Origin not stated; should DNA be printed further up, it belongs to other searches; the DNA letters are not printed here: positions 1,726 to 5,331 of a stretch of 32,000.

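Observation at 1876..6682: Orphan three-gene membrane module: giant polytopic protein, ATGA-coupled 2-TM partner, divergent soluble helical protein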

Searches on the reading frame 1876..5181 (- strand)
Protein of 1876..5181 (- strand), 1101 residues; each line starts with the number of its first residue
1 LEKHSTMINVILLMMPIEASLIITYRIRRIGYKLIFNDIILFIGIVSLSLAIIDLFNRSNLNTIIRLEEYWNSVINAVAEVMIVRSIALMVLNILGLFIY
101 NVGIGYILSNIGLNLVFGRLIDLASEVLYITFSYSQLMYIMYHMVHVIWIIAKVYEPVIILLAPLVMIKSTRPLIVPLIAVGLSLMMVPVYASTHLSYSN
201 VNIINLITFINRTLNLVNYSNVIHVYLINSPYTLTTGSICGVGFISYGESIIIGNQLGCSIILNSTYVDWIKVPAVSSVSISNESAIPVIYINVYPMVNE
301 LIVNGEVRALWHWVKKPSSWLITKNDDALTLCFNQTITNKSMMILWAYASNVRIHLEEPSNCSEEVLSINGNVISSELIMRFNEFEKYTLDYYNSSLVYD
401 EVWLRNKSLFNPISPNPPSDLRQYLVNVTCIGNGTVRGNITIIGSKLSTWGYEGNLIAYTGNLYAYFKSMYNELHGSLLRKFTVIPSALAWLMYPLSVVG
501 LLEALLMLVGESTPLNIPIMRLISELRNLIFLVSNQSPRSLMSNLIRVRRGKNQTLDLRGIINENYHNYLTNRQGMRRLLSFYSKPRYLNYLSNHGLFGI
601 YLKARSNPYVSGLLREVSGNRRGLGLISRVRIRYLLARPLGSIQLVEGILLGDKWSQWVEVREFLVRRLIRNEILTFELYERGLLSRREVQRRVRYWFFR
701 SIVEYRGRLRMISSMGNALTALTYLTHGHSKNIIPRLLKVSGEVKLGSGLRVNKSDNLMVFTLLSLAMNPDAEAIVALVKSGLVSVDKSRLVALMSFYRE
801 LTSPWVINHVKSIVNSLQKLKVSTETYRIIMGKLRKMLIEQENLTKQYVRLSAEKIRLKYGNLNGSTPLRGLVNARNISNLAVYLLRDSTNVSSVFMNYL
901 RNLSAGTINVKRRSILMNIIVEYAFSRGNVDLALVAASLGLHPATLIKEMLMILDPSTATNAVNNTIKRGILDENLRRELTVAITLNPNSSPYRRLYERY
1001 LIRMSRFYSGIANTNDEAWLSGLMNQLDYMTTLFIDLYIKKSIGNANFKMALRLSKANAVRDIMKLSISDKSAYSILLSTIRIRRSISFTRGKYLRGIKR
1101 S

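Call 3: search_protein_families(library=pfam, proteins=[window:1876-5181:-], max_evalue=1)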
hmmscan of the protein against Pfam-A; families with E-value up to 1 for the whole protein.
window:1876-5181:- (1101 aa): 0 families

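Call 4: search_protein_families(library=ncbifam, proteins=[window:1876-5181:-], max_evalue=1)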
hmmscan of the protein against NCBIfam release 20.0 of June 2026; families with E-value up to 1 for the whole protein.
window:1876-5181:- (1101 aa): 0 families

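Call 5: search_protein_families(library=phrogs, proteins=[window:1876-5181:-], max_evalue=1)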
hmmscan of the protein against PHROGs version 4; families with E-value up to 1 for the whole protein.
window:1876-5181:- (1101 aa): 0 families

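Call 6: find_homologous_proteins(query=window:1876-5181:-, max_evalue=0.001)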
Query window:1876-5181:- (1101 aa): 5 proteins with E <= 0.001 among 8000 candidates.
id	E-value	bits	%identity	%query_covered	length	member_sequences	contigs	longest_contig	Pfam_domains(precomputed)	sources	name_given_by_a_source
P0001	0.0e+0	2298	97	99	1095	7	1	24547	-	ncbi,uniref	ncbi:MAG: hypothetical protein ACP5L1_07730 [Caldivirga sp.]|uniref:hypothetical protein n=1 Tax=Cal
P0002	0.0e+0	1697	71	99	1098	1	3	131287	-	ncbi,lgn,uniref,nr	ncbi:hypothetical protein [Caldivirga sp. UBA161]|uniref:hypothetical protein n=1 Tax=Caldivirga sp.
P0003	0.0e+0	1623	70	96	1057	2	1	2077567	-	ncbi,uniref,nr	ncbi:hypothetical protein [Caldivirga maquilingensis]|uniref:hypothetical protein n=1 Tax=Caldivirga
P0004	0.0e+0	1089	49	99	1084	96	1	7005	-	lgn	-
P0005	0.0e+0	1085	48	99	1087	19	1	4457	-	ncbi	-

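Call 11: find_encoding_contigs(protein=P0004, flank=10000, max_places=4)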
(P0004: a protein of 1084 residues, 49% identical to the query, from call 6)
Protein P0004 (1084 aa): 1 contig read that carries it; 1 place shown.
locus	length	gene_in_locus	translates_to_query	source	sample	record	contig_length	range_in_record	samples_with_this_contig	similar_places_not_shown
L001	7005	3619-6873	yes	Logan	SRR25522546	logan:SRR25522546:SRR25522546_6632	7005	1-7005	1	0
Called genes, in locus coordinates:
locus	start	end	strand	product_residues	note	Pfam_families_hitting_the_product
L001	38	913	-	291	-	PF02655:ATP-grasp_3, PF08443:RimK, PF02955:GSH-S_ATP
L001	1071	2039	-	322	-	PF22451:NirdL-like_HTH, PF17805:AsnC_trans_reg2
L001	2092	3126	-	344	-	-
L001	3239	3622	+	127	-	-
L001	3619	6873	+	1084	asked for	-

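Call 12: find_encoding_contigs(protein=P0003, flank=10000, max_places=3)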
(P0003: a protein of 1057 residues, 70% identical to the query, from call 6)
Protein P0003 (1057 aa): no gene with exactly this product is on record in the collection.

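Call 13: find_encoding_contigs(protein=P0002, flank=10000, max_places=3)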
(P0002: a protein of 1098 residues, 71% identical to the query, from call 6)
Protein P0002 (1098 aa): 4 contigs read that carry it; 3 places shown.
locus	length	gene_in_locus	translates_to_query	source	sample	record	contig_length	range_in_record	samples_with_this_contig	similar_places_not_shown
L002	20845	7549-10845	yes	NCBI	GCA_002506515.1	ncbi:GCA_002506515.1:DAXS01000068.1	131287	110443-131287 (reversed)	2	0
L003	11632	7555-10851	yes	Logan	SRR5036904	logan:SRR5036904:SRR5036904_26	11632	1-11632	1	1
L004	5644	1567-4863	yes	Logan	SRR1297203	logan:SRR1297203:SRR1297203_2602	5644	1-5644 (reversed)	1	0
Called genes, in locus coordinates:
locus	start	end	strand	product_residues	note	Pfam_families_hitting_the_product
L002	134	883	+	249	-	-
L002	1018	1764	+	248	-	PF10584:Proteasome_A_N, PF00227:Proteasome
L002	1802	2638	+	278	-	PF00149:Metallophos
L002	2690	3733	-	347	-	PF00490:ALAD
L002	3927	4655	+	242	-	PF03372:Exo_endo_phos, PF14529:Exo_endo_phos_2 (weak)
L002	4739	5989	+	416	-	PF00180:Iso_dh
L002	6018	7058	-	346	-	-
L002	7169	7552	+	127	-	-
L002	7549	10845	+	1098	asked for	-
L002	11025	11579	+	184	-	PF00994:MoCF_biosynth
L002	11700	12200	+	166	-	-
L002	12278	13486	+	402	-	-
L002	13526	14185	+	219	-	PF13241:NAD_binding_7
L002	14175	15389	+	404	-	PF05201:GlutR_N, PF01488:Shikimate_DH, PF02826:2-Hacid_dh_C (weak), PF03435:Sacchrp_dh_NADP (weak), PF03807:F420_oxidored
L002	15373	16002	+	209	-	PF01351:RNase_HII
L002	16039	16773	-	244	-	-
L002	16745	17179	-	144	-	PF04027:DUF371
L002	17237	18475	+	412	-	PF13098:Thioredoxin_2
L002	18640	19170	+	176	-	PF00483:NTP_transferase (weak), PF12804:NTP_transf_3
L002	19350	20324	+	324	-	-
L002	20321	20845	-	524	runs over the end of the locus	PF01935:DUF87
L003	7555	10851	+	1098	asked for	-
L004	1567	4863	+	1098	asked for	-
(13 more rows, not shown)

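Call 23: search_solved_structures(query=A1, max_evalue=10, show_alignments=2)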
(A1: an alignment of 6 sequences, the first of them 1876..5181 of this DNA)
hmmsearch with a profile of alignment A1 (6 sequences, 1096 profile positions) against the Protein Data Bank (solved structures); distinct sequences matched with E-value up to 10: 0.

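Call 33: search_protein_representatives(alignment_id=A1)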
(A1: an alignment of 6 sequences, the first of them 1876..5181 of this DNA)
Query: 6 sequences, 1096 profile positions. Proteins with E-value up to 0.001 (for the whole library): 4; up to 1e-10: 4; up to 1e-30: 3. The best 4 are listed.
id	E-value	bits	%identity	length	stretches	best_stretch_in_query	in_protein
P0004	0.0e+00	1935.9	-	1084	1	1-1091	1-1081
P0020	1.6e-197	675.4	-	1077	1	33-1091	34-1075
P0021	1.3e-115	404.1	-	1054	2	41-543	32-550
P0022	5.8e-13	64.3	-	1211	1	6-512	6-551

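Call 34: find_encoding_contigs(protein=P0022, flank=10000, max_places=3)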
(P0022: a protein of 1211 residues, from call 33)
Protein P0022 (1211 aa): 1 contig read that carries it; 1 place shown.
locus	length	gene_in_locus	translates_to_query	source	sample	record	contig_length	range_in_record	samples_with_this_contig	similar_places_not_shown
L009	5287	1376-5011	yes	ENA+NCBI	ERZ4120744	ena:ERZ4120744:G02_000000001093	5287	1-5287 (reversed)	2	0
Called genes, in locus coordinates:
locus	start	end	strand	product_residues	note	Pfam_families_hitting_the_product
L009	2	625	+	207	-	?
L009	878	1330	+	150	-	-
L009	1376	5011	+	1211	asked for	-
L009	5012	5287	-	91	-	?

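Call 35: find_encoding_contigs(protein=P0021, flank=10000, max_places=3)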
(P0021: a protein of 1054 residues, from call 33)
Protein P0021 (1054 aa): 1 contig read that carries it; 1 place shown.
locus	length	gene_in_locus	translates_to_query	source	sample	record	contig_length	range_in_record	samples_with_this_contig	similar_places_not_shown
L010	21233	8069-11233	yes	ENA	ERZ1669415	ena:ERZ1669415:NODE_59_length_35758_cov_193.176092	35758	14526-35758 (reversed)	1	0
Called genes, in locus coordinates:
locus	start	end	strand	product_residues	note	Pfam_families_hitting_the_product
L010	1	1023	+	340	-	?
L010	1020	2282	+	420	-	PF03215:Rad17, PF05496:RuvB_N, PF05673:DUF815 (weak), PF13401:AAA_22 (faint), PF00004:AAA, PF21960:RCF1-5-like_lid, PF22608:DNAX_ATPase_lid (weak), PF08519:RFC1 (weak)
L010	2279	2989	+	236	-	PF01209:Ubie_methyltran, PF13847:Methyltransf_31, PF08241:Methyltransf_11, PF08242:Methyltransf_12 (weak), PF13649:Methyltransf_25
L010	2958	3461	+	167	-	-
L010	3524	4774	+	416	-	PF13401:AAA_22, PF22703:Cdc6_lid, PF09079:WHD_Cdc6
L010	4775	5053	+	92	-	PF12840:HTH_20, PF25212:HVO_A0114 (weak), PF01022:HTH_5, PF12802:MarR_2, PF13551:HTH_29 (weak)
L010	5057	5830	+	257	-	PF01135:PCMT, PF01596:Methyltransf_3 (weak), PF08704:GCD14, PF01189:Methyltr_RsmB-F (faint), PF13847:Methyltransf_31, PF08241:Methyltransf_11 (weak), PF13649:Methyltransf_25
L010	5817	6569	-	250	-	PF01978:TrmB, PF09339:HTH_IclR (weak)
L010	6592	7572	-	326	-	-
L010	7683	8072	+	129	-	-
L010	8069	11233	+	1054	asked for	-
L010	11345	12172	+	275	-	PF00149:Metallophos (weak), PF12850:Metallophos_2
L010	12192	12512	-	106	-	PF01986:DUF123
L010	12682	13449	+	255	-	PF00590:TP_methylase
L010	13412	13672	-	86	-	PF03819:MazG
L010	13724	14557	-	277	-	PF09754:PAC2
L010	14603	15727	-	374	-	PF02005:TRM, PF02475:TRM5-TYW2_MTfase (faint)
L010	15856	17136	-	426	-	PF00083:Sugar_tr, PF07690:MFS_1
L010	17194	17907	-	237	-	PF01026:TatD_DNase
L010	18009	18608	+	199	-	PF00203:Ribosomal_S19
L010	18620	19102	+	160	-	PF00366:Ribosomal_S17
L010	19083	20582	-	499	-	PF02074:Peptidase_M32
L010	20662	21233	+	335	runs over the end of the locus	PF01435:Peptidase_M48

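Call 36: predict_structure(alignment_id=A1)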
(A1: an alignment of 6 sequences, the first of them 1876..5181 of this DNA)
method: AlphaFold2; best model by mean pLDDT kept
length: 1101 residues; sequences in the alignment: 6
mean_pLDDT: 37.4   pTM: 0.26
mean pLDDT of the five models: 37.4, 36.8, 35.5, 35.0, 33.9
residues with pLDDT >= 90: 0; 70-90: 85; 50-70: 119; < 50: 897
segments of 3 or more residues with pLDDT < 50: 1-298, 370-419, 446-671, 685-931, 1039-1101
pLDDT, mean of each block of 10 residues (from residue 1): 32 37 35 34 38 38 36 36 34 32 28 27 30 33 40 44 42 38 40 33 40 32 23 25 21 24 26 30 30 38 55 71 74 79 70 75 64 29 31 28 24 35 67 81 56 27 29 24 22 24 25 24 26 28 31 29 30 29 37 36 28 23 20 21 25 30 40 51 49 44 36 28 24 26 25 27 27 27 26 31 31 34 37 35 27 22 22 24 27 30 31 35 39 51 69 57 54 67 70 75 60 68 66 54 34 27 27 27 24 23 24
secondary structure, 60 per line:
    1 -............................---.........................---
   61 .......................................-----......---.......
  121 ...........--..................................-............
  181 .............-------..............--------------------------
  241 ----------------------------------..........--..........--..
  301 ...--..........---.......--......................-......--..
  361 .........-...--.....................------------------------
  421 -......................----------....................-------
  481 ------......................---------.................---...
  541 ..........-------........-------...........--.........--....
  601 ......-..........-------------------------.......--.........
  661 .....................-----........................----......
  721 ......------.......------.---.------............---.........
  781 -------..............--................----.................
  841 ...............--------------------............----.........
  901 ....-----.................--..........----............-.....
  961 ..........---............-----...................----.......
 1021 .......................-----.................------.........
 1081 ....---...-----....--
elements in order (helices of 4 or more, strands of 3 or more residues): H2-29 H33-57 H61-99 H105-110 H114-131 H134-167 H169-193 H201-214 E275-284 E287-296 E299-303 E306-315 E319-325 E328-349 E351-356 E362-369 H376-396 E422-443 H454-473 H487-508 H518-534 H538-550 H558-565 H573-583 H586-594 H597-606 H608-617 H643-649 H652-681 H687-710 H715-726 H733-739 H757-768 H772-780 H788-801 H804-819 H824-855 H876-887 H892-904 H910-926 H929-938 H943-954 H956-970 H974-985 H991-1009 H1014-1043 H1049-1065 H1072-1084 H1096-1099

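Call 60: search_protein_families(library=pfam, proteins=[L009:1376-5011:+, L010:6592-7572:-, L002:12278-13486:+, L002:19350-20324:+], max_evalue=0.1)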
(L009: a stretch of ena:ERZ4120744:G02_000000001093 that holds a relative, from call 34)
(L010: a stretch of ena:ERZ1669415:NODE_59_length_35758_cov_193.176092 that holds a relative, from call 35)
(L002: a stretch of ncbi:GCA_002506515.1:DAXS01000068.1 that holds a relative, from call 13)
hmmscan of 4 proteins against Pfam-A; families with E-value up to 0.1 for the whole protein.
L009:1376-5011:+ (1211 aa): 1 family
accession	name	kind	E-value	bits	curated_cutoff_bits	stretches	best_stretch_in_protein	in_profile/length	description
PF20859.2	RHA1_ro05818_N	-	0.081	13.4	27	0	1026-1054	19-47/58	Hypothetical protein RHA1_ro05818, N-terminal helical domain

L010:6592-7572:- (326 aa): 0 families

L002:12278-13486:+ (402 aa): 0 families

L002:19350-20324:+ (324 aa): 1 family
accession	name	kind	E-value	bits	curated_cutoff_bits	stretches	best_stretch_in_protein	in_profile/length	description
PF01702.25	TGT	-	0.00014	21.5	26.3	1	44-237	66-272/357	Queuine tRNA-ribosyltransferase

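Call 75: search_protein_families(library=padloc, proteins=[window:1876-5163:-], max_evalue=1)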
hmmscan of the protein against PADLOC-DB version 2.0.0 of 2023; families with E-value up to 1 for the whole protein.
window:1876-5163:- (1095 aa): 0 families

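Call 81: fold_search(model_id=the predicted structure, library=pdb)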
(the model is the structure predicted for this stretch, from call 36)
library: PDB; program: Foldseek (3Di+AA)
matches with E <= 10: 398; with E <= 0.001: 0
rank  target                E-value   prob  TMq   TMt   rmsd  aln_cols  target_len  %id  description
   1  9lb6                  2.5e-02  0.23  0.06  0.07  19.4       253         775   10  Crystal structure of trehalose 6-phosphate phosphatase Weissella ceti (released 2025-07-30)
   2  2fg9                  3.3e-02  0.08  0.03  0.10  20.1       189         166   10  CRYSTAL STRUCTURE OF A PUTATIVE 5-NITROIMIDAZOLE ANTIBIOTIC RESISTANCE PROTEIN (BT_3078) FROM BACTEROIDES THETAIOTAOMICR (released 2006-01-10)
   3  9h6f_A                9.5e-02  0.87  0.08  0.09  11.8       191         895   10  Bacteroides ovatus GH98 endoxylanase in complex with arabino-xylooligosaccharide (released 2025-11-05)
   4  6hq8_A                1.3e-01  0.10  0.05  0.05  19.7       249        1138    9  Bacterial beta-1,3-oligosaccharide phosphorylase from GH149 with laminarihexaose bound at a surface site (released 2019-06-12)
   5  6hq6_B                1.7e-01  0.08  0.05  0.05  19.9       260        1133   10  Bacterial beta-1,3-oligosaccharide phosphorylase from GH149 (released 2019-06-12)
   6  6nps_B                1.8e-01  0.07  0.04  0.04  20.5       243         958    9  Crystal structure of GH115 enzyme AxyAgu115A from Amphibacillus xylanus (released 2020-07-15)
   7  8e5u_A                2.3e-01  0.07  0.04  0.05  23.3       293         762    8  Co-crystal structure of Chaetomium glucosidase with compound 9 (released 2023-02-22)
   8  3afl_A                2.9e-01  0.25  0.07  0.09  10.6       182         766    6  Crystal structure of exotype alginate lyase Atu3025 H531A complexed with alginate trisaccharide (released 2010-04-28)
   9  1znp_C                2.9e-01  0.23  0.05  0.32  17.7       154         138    6  X-Ray Crystal Structure of Protein Q8U9W0 from Agrobacterium tumefaciens. Northeast Structural Genomics Consortium Tar (released 2005-05-24)
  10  4k6t_A                2.9e-01  0.08  0.04  0.16  19.7       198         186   10  Crystal structure of Ad37 fiber knob in complex with trivalent sialic acid inhibitor ME0385 (released 2014-10-22)
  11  3n9l_A                3.1e-01  0.06  0.04  0.07  21.3       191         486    9  ceKDM7A from C.elegans, complex with H3K4me3 peptide and NOG (released 2010-06-30)
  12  9qqk_A                3.3e-01  0.08  0.06  0.06  24.8       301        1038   10  GH161 phosphorylase in complex with beta-1,3 glucooligosaccharide (released 2025-12-10)
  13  3n9q_A                3.3e-01  0.05  0.04  0.06  22.3       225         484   12  ceKDM7A from C.elegans, complex with H3K4me3 peptide, H3K27me2 peptide and NOG (released 2010-06-30)
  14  8e6g_A                3.4e-01  0.08  0.04  0.06  23.0       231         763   11  Co-crystal structure of Chaetomium glucosidase with compound 10 (released 2023-02-22)
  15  7t66_A                3.4e-01  0.07  0.05  0.06  23.8       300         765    7  Co-crystal structure of Chaetomium glucosidase with compound UV-4 (released 2022-05-04)
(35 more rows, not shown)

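Call 82: search_dna_similar(query=window:1876-5163:-, collection=plasmids, mode=protein, max_evalue=0.01, max_rows=10)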
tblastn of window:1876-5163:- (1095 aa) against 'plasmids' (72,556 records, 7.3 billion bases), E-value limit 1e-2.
No match.
